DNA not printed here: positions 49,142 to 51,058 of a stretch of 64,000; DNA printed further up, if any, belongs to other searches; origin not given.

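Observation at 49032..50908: Two unknown proteins (538 aa + 91 aa) translationally coupled downstream of an ABC ATPase and abutting the R-M island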

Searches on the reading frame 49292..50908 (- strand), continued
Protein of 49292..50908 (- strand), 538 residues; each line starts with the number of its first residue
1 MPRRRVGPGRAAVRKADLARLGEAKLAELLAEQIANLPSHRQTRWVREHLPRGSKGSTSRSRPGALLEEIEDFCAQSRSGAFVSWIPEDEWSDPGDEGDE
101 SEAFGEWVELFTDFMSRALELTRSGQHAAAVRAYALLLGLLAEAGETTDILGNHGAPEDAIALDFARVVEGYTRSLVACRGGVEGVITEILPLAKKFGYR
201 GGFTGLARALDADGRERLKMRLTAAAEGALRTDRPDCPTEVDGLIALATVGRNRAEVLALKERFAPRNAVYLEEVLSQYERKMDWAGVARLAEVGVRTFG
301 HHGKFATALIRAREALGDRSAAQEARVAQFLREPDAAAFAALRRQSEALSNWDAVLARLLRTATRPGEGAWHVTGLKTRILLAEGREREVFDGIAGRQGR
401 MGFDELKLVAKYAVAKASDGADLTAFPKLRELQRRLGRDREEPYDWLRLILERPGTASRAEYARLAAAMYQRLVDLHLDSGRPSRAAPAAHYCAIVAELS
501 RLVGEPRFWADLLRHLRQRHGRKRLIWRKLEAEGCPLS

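Call 55: find_related_loci(query=A2, collection=viral_contigs, flank=5000)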
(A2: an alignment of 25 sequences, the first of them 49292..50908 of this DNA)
Query A2 (538 aa) in viral_contigs; peptide patterns used: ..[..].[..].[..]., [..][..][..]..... (x = any residue, [..] = any of these).
8 stretches matched a pattern, but none encodes a relative of the query by tblastn (E <= 1e-3).

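Call 58: find_encoding_contigs(protein=P0030, flank=8000, max_places=1)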
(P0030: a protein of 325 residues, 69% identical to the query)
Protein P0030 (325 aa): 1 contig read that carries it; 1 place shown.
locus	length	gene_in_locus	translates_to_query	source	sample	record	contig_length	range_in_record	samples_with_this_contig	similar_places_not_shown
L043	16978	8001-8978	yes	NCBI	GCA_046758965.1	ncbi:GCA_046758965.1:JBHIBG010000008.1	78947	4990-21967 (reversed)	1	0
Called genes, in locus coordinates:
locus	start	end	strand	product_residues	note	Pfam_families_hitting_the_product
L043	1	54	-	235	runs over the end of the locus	PF05175:MTS, PF06325:PrmA, PF13489:Methyltransf_23 (faint), PF02475:TRM5-TYW2_MTfase (weak), PF13649:Methyltransf_25, PF13847:Methyltransf_31, PF08241:Methyltransf_11, PF08242:Methyltransf_12 (faint)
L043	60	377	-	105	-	-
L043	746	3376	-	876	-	PF04851:ResIII, PF00270:DEAD, PF22527:DEXQc_Suv3 (weak), PF00271:Helicase_C (weak), PF08148:DSHCT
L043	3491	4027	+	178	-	PF03795:YCII (weak)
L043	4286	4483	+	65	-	-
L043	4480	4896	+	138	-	PF02661:Fic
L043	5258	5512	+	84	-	-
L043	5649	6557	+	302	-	PF14338:Mrr_N, PF04471:Mrr_cat, PF22722:NA-iREase1, PF13156:Mrr_cat_2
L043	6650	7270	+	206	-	PF13451:zf_Tbcl (weak)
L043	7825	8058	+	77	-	-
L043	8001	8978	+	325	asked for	-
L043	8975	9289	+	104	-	-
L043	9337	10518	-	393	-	PF05626:DUF790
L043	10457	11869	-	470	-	PF18458:XPB_DRD, PF04851:ResIII, PF00270:DEAD, PF16203:ERCC3_RAD25_C (weak), PF00271:Helicase_C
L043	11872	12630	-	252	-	PF00459:Inositol_P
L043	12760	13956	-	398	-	PF02771:Acyl-CoA_dh_N, PF02770:Acyl-CoA_dh_M, PF00441:Acyl-CoA_dh_1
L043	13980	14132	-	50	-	-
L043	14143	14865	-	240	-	PF00561:Abhydrolase_1, PF12146:Hydrolase_4, PF12697:Abhydrolase_6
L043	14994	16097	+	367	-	PF08240:ADH_N, PF16912:Glu_dehyd_C, PF00107:ADH_zinc_N, PF13602:ADH_zinc_N_2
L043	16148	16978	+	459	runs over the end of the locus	PF02878:PGM_PMM_I, PF02879:PGM_PMM_II, PF02880:PGM_PMM_III, PF00408:PGM_PMM_IV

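Call 59: find_encoding_contigs(protein=P0027, flank=8000, max_places=1)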
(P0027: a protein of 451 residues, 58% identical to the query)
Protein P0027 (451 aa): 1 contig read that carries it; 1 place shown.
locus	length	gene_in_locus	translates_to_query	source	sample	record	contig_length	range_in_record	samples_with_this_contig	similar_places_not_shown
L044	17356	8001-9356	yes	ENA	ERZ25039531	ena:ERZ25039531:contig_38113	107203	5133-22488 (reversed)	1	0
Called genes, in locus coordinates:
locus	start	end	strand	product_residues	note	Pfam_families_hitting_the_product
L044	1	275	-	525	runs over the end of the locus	PF00665:rve (weak)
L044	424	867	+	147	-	PF01053:Cys_Met_Meta_PP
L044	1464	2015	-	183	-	PF00078:RVT_1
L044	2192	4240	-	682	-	PF00239:Resolvase, PF12728:HTH_17 (faint), PF07508:Recombinase, PF13408:Zn_ribbon_recom (weak), PF00376:MerR (weak)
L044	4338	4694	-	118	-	PF20586:DUF6788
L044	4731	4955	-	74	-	PF17342:DUF5372 (weak)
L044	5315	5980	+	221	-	-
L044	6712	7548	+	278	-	-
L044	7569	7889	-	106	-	-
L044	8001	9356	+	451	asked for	-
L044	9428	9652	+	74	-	PF04014:MazE_antitoxin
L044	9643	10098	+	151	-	PF01850:PIN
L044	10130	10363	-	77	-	-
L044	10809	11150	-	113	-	PF00578:AhpC-TSA (weak)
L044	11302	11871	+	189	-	-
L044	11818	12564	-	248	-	PF00106:adh_short, PF01370:Epimerase, PF08659:KR, PF13561:adh_short_C2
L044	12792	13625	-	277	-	PF00106:adh_short, PF08659:KR, PF23441:SDR, PF13460:NAD_binding_10 (weak), PF13561:adh_short_C2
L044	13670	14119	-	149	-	PF19315:MC_hydratase, PF01575:MaoC_dehydratas, PF13452:FAS1_DH_region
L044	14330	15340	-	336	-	PF08240:ADH_N, PF00107:ADH_zinc_N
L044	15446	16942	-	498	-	PF01554:MatE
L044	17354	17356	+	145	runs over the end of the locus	PF01047:MarR, PF12802:MarR_2, PF13463:HTH_27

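Call 60: find_encoding_contigs(protein=P0029, flank=8000, max_places=1)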
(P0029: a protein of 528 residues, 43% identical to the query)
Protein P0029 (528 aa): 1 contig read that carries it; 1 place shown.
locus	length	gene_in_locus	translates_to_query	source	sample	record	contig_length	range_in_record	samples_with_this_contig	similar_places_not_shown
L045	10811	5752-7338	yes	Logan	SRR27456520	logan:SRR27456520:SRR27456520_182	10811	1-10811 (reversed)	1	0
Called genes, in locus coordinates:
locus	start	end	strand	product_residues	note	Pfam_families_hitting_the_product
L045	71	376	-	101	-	-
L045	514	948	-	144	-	PF04343:DUF488, PF22751:DUF488-N3a (weak)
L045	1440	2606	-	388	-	-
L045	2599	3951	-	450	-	PF02384:N6_Mtase, PF07669:Eco57I, PF12950:TaqI_C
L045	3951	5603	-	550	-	PF04313:HSDR_N (faint), PF02384:N6_Mtase, PF20473:MmeI_Mtase, PF07669:Eco57I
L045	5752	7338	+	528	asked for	-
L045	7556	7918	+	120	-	-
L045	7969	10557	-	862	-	PF00930:DPPIV_N, PF00326:Peptidase_S9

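Call 62: find_homologous_proteins(query=A5, max_evalue=0.001)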
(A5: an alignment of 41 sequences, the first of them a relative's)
Query A5 (41 sequences) (524 aa, profile of the alignment): 7 proteins with E <= 0.001 among 8000 candidates.
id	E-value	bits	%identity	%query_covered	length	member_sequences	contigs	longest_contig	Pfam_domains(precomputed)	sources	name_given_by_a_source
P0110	6.1e-146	506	100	100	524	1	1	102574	-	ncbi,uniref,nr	ncbi:tetratricopeptide repeat protein [Clostridium oryzae]|uniref:Uncharacterized protein n=1 Tax=Cl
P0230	5.8e-145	502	52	98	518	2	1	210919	-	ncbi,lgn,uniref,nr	ncbi:tetratricopeptide repeat protein [Clostridium uliginosum]|uniref:Uncharacterized protein n=1 Ta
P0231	5.1e-139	483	43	99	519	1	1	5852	-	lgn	-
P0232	4.6e-134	466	47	98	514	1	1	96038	-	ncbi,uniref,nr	ncbi:hypothetical protein NNC19_09525 [Clostridium sp. SHJSY1]|uniref:hypothetical protein n=1 Tax=C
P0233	6.6e-131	456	49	87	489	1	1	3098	-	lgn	-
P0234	1.2e-22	99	22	23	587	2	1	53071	PF21810.4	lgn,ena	-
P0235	7.4e-4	37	50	3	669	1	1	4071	PF10602.16,PF13431.13,PF23914.2,PF16068.11,PF13414.13,PF01535.27,PF13176.13,PF12569.15,PF13428.13,PF13374.13,PF14559.13,PF24575.2,PF13371.13,PF00515.35,PF13424.13,PF21033.5,PF13432.13,PF13429.13,PF13181.13,PF07719.24,PF13174.13,PF10373.16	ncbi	-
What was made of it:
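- The A5 profile finds P0234 at E 1e-22 (call 62).
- Tried and rejected: The third word-indexed search, with A5, added little (call 62).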

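Call 64: search_protein_families(library=pfam, proteins=[P0234, P0159, P0122, P0150, P0174, L045:7556-7918:+, L009:9695-10069:+, L017:4672-5472:+, L017:7663-8082:+, L043:6650-7270:+], max_evalue=0.01)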
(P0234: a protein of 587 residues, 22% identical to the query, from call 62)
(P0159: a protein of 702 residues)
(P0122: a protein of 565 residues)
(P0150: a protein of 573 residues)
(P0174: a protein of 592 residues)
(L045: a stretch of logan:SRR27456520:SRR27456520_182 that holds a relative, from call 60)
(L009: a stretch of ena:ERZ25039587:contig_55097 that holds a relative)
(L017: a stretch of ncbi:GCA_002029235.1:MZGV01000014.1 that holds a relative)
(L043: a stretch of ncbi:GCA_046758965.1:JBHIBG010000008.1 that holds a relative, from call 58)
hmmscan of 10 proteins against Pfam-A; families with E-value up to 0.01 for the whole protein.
P0234 (587 aa): 2 families
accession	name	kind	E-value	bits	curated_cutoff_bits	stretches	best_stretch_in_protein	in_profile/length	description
PF21810.3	DUF6880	-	9.1e-16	58.3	27.3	1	183-578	67-470/472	Family of unknown function (DUF6880)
PF04434.22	SWIM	-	4.2e-05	23.4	19.6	1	63-94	1-32/38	SWIM zinc finger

P0159 (702 aa): 0 families

P0122 (565 aa): 1 family
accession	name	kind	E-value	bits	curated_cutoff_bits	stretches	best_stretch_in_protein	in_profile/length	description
PF13428.12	TPR_14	-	0.00041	21.2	23.5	0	323-360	6-43/44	Tetratricopeptide repeat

P0150 (573 aa): 0 families

P0174 (592 aa): 0 families

L045:7556-7918:+ (120 aa): 0 families

L009:9695-10069:+ (124 aa): 0 families

L017:4672-5472:+ (266 aa): 1 family
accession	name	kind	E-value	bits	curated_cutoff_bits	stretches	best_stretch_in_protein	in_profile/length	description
PF02810.21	SEC-C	-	3.5e-08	33.6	20.4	1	26-43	1-18/19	SEC-C motif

L017:7663-8082:+ (139 aa): 0 families

L043:6650-7270:+ (206 aa): 1 family
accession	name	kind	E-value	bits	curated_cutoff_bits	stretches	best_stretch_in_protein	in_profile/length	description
PF13451.12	zf_Tbcl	-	1.2e-06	28.8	24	1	167-201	6-41/48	Probable treble clef domain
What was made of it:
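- P0234 scores SWIM 23.4 bits and DUF6880 58.3 bits (call 64).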

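Call 68: search_dna_similar(query=window:49292-50908:-, collection=plasmids, mode=protein, max_evalue=0.001)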
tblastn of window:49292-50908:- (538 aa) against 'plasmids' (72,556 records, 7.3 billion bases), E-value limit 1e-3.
No match.
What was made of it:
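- Tried and rejected: The viral-contig scan and plasmid tblastn for the large protein were empty (calls 55, 68).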

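Call 69: search_dna_similar(query=L009:10023-10439:+, collection=plasmids, mode=protein, max_evalue=0.001, max_rows=30)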
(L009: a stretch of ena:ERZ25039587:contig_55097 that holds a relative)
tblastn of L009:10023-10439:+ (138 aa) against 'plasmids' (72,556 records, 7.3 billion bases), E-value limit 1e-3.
Records with a match: 29; places in all: 30; records where one place covers at least 80% of the query: 17.
Best place of each record, by identity: <60% 29.
By first word of the organism name: Leptolyngbya 6; Natrinema 4; Cupriavidus 3; Polaromonas 2; Kovacikia 1; Haloferax 1; Halobaculum 1; Natronobeatus 1; Natronomonas 1; Haloarcula 1; and 8 more.
By predicted mobility (MOB-suite, as given by PLSDB): non-mobilizable 24; conjugative 4; mobilizable 1.
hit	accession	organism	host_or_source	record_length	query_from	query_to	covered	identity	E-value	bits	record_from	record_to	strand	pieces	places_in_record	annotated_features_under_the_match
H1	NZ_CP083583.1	Kovacikia minuta CCNUW1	cell culture,fresh water lake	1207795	20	137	86%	58.5%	2e-31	124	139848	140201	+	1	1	record has no annotation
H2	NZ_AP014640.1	Leptolyngbya boryana IAM M-101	-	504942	24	137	83%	58.8%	1e-31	124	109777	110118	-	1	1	calcium-binding protein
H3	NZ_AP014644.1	Leptolyngbya boryana dg5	-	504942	24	137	83%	58.8%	1e-31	124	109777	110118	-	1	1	calcium-binding protein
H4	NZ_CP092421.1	Leptolyngbya boryana IU 594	-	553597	24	137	83%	58.8%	1e-31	124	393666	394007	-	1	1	calcium-binding protein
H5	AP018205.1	Leptolyngbya boryana NIES-2135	-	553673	24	137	83%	58.8%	1e-31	124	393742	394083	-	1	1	hypothetical protein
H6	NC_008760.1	Polaromonas naphthalenivorans CJ2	-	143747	27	137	80%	56.8%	4e-24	103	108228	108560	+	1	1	calcium-binding protein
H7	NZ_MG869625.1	Polaromonas sp. W11N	Werenskioldbreen Glacier, Spitsbergen, ...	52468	27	137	80%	55.9%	2e-26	109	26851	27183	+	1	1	calcium-binding protein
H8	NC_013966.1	Haloferax volcanii DS2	-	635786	4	132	93%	46.5%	2e-21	96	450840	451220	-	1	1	calcium-binding protein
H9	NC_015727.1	Cupriavidus necator N-1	soil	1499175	15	137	89%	48.8%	4e-24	103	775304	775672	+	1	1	record has no annotation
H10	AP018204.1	Leptolyngbya boryana NIES-2135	-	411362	18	125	78%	54.6%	4e-22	97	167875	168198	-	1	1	hypothetical protein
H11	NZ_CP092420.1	Leptolyngbya boryana IU 594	-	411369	18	125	78%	54.6%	4e-22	97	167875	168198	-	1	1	calcium-binding protein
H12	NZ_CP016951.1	Cupriavidus taiwanensis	Mimosa,single cell,nodules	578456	28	137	80%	52.7%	2e-23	100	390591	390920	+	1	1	calcium-binding protein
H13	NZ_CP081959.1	Halobaculum magnesiiphilum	cell culture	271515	17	132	84%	49.1%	4e-22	97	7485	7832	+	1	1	calcium-binding protein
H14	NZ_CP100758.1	Natrinema gelatinilyticum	marine sediment,sediment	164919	17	132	84%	48.3%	2e-21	96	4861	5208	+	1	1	calcium-binding protein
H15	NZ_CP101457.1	Natronobeatus ordinarius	cell culture,sediment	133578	17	132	84%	48.3%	2e-21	95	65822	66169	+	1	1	calcium-binding protein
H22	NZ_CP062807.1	Cupriavidus basilensis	Cell culture,Sediment of a freshwater ...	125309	39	136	71%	49.0%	6e-17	83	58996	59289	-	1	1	calcium-binding protein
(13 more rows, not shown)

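Call 70: get_annotated_region(hit=H6, flank=5000)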
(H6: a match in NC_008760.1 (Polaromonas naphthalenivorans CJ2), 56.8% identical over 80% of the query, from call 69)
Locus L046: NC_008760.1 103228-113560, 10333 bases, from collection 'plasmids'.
description: Polaromonas naphthalenivorans CJ2 plasmid pPNAP04, complete sequence
organism: Polaromonas naphthalenivorans CJ2 (NCBI taxid 365044)
taxonomy: Bacteria; Pseudomonadota; Betaproteobacteria; Burkholderiales; Comamonadaceae; Polaromonas; Polaromonas naphthalenivorans; Polaromonas naphthalenivorans CJ2
host: -; source: -; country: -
typing (MOB-suite, as given by PLSDB): non-mobilizable; replicon rep_cluster_1200
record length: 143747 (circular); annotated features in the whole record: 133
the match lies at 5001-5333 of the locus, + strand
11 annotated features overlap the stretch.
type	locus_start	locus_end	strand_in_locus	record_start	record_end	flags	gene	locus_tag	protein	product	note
CDS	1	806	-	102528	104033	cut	-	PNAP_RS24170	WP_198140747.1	FAD/NAD(P)-binding protein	-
CDS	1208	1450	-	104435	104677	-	-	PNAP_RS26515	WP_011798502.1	tail fiber protein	-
CDS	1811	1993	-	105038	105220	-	-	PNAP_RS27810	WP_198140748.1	hypothetical protein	-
CDS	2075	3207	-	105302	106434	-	-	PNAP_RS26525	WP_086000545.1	IS630 family transposase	-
CDS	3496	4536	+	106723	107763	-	-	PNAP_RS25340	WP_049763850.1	hypothetical protein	-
CDS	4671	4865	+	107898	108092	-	-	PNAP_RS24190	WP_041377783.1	hypothetical protein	-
CDS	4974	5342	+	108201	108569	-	-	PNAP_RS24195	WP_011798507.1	calcium-binding protein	-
CDS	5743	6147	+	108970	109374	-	-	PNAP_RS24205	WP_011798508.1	nuclear transport factor 2 family protein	-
CDS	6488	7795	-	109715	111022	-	-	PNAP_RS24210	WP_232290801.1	IS4 family transposase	-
CDS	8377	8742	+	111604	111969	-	-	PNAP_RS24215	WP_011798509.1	H-NS histone family protein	-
CDS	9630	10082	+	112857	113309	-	-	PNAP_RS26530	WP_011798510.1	RNA-binding protein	-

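Call 71: get_annotated_region(hit=H8, flank=5000)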
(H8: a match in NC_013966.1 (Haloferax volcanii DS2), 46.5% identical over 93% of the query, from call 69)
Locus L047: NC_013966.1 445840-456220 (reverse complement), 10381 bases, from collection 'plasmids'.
description: Haloferax volcanii DS2 plasmid pHV4, complete sequence
organism: Haloferax volcanii DS2 (NCBI taxid 309800)
taxonomy: Archaea; Euryarchaeota; Halobacteria; Halobacteriales; Haloferacaceae; Haloferax; Haloferax volcanii; Haloferax volcanii DS2
host: -; source: -; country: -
typing (MOB-suite, as given by PLSDB): non-mobilizable
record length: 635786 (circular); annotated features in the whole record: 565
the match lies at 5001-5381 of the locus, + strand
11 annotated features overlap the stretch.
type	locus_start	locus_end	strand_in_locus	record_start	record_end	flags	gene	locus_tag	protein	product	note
CDS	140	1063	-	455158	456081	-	-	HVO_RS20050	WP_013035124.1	transcription initiation factor IIB family protein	-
CDS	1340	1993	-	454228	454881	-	-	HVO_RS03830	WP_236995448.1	rhomboid family intramembrane serine protease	-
CDS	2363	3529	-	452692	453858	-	-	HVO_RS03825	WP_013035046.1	ISH3-like element ISHvo20 family transposase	GO:0006313 - DNA transposition [Evidence IEA]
CDS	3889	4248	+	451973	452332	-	-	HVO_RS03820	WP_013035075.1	hypothetical protein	-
CDS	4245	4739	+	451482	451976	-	-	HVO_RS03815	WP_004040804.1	zinc ribbon domain-containing protein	-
CDS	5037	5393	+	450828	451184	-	-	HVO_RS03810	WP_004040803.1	calcium-binding protein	-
CDS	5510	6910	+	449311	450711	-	-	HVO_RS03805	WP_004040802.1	DEAD/DEAH box helicase family protein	-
CDS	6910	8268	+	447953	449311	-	-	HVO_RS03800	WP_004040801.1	DUF790 family protein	-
CDS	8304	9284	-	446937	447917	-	-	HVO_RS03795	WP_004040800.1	hypothetical protein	-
CDS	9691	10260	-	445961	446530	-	-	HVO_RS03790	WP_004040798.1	hypothetical protein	-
CDS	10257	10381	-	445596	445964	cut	-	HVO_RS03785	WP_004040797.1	hypothetical protein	-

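Call 72: get_annotated_region(hit=H22, flank=5000)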
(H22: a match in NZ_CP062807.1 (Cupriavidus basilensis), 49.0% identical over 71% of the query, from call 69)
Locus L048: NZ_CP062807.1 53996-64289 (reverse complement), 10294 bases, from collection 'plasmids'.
description: Cupriavidus basilensis strain DSM 11853 plasmid pRK1-3, complete sequence
organism: Cupriavidus basilensis (NCBI taxid 68895)
taxonomy: Bacteria; Pseudomonadota; Betaproteobacteria; Burkholderiales; Burkholderiaceae; Cupriavidus; Cupriavidus basilensis
host: -; source: Cell culture,Sediment of a freshwater pond enriched in a fixed-bed reactor with 2,6-dichlorophenol as sole ...; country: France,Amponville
typing (MOB-suite, as given by PLSDB): mobilizable; relaxase MOBP
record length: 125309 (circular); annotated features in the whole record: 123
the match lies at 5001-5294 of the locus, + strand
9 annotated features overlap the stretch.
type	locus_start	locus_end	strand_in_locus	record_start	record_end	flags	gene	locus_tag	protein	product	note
CDS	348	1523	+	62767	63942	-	-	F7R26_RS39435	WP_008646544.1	tyrosine-type recombinase/integrase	GO:0015074 - DNA integration [Evidence IEA]; GO:0006310 - DNA recombination [Evidence IEA]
CDS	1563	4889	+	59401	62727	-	-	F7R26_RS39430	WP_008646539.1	DEAD/DEAH box helicase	-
CDS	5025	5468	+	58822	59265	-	-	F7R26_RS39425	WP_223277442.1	calcium-binding protein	-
CDS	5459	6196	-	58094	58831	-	-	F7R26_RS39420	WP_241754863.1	site-specific integrase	GO:0015074 - DNA integration [Evidence IEA]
CDS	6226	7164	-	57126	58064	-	-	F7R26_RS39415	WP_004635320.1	DNA-binding protein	-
CDS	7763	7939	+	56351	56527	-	-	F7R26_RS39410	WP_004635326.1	hypothetical protein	-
CDS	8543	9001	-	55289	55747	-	-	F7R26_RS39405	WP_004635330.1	MgtC/SapB family protein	-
CDS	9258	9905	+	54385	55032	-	czcN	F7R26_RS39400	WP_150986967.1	heavy metal efflux RND transporter CzcN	-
CDS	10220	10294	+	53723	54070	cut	czcI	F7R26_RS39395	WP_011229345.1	CDF family cobalt-zinc-cadmium transporter CzcI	-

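Call 74: search_solved_structures(query=L009:10023-10439:+, max_evalue=1, show_alignments=1)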
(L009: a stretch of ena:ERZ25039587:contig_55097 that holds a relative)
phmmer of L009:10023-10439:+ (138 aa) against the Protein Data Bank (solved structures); distinct sequences matched with E-value up to 1: 2.
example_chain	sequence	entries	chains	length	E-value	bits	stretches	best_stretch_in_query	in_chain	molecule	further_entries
3urg_A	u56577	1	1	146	1.3e-24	89.9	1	18-137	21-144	Alr1010 protein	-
2k2v_A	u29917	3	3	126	1.8e-24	89.5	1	19-137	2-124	Alr1010 protein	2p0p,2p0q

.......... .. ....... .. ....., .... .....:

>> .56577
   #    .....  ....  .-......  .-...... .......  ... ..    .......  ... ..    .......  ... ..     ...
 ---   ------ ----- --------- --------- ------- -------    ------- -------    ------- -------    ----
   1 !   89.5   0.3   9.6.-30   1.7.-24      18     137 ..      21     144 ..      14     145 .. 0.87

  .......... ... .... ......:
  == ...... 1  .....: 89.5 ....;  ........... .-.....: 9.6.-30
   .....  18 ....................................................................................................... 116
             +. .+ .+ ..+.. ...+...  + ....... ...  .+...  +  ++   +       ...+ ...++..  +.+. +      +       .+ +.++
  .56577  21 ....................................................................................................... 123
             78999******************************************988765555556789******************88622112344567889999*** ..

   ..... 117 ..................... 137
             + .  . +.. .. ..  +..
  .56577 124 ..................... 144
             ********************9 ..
